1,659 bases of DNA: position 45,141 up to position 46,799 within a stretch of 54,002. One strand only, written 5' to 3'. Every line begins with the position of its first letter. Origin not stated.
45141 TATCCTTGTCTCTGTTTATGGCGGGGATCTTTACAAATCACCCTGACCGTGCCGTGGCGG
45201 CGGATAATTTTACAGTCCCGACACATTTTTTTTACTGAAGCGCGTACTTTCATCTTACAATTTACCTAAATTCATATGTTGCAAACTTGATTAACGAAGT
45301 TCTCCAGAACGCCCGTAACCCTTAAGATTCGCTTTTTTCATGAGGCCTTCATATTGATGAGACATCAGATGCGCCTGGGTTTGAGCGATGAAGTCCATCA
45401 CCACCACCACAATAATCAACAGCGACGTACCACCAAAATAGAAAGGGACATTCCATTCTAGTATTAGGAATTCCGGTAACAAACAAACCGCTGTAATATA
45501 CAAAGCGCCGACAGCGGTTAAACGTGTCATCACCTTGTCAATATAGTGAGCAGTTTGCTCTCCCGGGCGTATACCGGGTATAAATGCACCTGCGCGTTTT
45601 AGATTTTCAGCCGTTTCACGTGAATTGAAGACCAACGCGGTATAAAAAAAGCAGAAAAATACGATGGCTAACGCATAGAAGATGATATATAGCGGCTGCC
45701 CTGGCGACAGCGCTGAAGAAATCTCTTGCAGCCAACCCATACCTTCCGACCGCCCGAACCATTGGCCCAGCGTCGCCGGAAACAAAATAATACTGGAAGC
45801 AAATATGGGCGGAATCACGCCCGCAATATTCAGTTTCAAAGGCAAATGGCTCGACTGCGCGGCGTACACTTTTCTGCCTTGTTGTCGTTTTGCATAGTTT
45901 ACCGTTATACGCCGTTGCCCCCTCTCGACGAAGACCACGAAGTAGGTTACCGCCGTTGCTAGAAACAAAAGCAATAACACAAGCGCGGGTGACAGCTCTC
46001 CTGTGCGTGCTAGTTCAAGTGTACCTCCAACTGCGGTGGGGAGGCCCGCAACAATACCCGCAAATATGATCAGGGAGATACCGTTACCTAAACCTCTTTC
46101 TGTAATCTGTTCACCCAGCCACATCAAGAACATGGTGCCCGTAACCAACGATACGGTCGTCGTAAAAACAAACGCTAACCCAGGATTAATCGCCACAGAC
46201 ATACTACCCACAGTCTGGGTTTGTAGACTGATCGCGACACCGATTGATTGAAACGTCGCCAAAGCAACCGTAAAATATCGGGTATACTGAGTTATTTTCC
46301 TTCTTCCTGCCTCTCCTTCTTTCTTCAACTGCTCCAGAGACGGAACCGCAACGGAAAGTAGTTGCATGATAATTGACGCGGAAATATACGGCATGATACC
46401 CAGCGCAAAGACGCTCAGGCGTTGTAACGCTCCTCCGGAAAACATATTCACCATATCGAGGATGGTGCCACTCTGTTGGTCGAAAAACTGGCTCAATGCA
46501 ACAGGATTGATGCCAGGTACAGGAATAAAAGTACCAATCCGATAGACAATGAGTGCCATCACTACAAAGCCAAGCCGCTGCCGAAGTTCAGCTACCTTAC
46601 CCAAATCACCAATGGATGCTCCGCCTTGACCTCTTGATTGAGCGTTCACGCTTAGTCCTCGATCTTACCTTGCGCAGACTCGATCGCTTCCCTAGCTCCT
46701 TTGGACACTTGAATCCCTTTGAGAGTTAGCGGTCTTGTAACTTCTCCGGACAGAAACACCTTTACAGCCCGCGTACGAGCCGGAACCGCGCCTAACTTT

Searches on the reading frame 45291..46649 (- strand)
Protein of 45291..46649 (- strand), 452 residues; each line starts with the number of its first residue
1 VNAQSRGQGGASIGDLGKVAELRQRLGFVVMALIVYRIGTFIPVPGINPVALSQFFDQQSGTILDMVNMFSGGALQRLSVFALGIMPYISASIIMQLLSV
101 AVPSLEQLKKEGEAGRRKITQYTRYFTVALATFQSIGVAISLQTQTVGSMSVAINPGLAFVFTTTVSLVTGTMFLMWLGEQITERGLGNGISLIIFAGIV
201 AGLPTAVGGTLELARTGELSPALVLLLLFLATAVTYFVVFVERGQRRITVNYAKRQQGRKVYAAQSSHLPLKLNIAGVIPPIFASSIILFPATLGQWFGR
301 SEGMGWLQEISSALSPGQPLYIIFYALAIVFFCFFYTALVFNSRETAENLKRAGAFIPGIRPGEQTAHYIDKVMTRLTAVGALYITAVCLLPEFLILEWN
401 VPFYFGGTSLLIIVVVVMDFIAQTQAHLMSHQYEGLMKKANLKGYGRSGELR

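Call 15: search_protein_families(library=pfam, proteins=[window:45291-46649:-], max_evalue=0.001)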
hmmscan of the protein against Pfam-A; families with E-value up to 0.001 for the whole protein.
window:45291-46649:- (452 aa): 1 family
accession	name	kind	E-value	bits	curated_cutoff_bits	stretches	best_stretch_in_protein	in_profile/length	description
PF00344.25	SecY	-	1.6e-118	396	32.2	1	79-420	1-305/306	SecY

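Call 53: find_homologous_proteins(query=window:45291-46649:-, max_evalue=1e-50)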
Query window:45291-46649:- (452 aa): 8000 proteins with E <= 1e-50 among 8000 candidates; the best 120 are listed.
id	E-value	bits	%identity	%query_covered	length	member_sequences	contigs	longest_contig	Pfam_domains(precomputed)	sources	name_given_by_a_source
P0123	2.0e-288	974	100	100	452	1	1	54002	PF00344.26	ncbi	-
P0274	9.8e-268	906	91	100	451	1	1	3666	PF00344.26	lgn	-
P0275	1.3e-267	905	91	100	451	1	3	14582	PF00344.26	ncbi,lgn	ncbi:MAG: preprotein translocase subunit SecY [Thiotrichales bacterium]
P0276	4.7e-253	857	85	100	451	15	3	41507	PF00344.26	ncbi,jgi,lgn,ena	-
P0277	4.5e-251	851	86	100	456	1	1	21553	PF00344.26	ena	-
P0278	7.3e-251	850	84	100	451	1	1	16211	PF00344.26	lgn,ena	-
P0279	1.9e-250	849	85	100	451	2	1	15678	PF00344.26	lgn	-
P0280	2.1e-250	849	86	100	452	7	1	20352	PF00344.26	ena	-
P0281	1.8e-249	846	86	99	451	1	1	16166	PF00344.26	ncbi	-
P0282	1.2e-248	843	87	97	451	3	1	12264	PF00344.26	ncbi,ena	-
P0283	1.2e-248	843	85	100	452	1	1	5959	PF00344.26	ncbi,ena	-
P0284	1.3e-248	843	86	99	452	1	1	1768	PF00344.26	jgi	-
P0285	1.7e-248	842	85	100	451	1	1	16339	PF00344.26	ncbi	-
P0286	2.4e-248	842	85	100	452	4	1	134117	PF00344.26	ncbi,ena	-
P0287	3.2e-248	842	85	100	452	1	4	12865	PF00344.26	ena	-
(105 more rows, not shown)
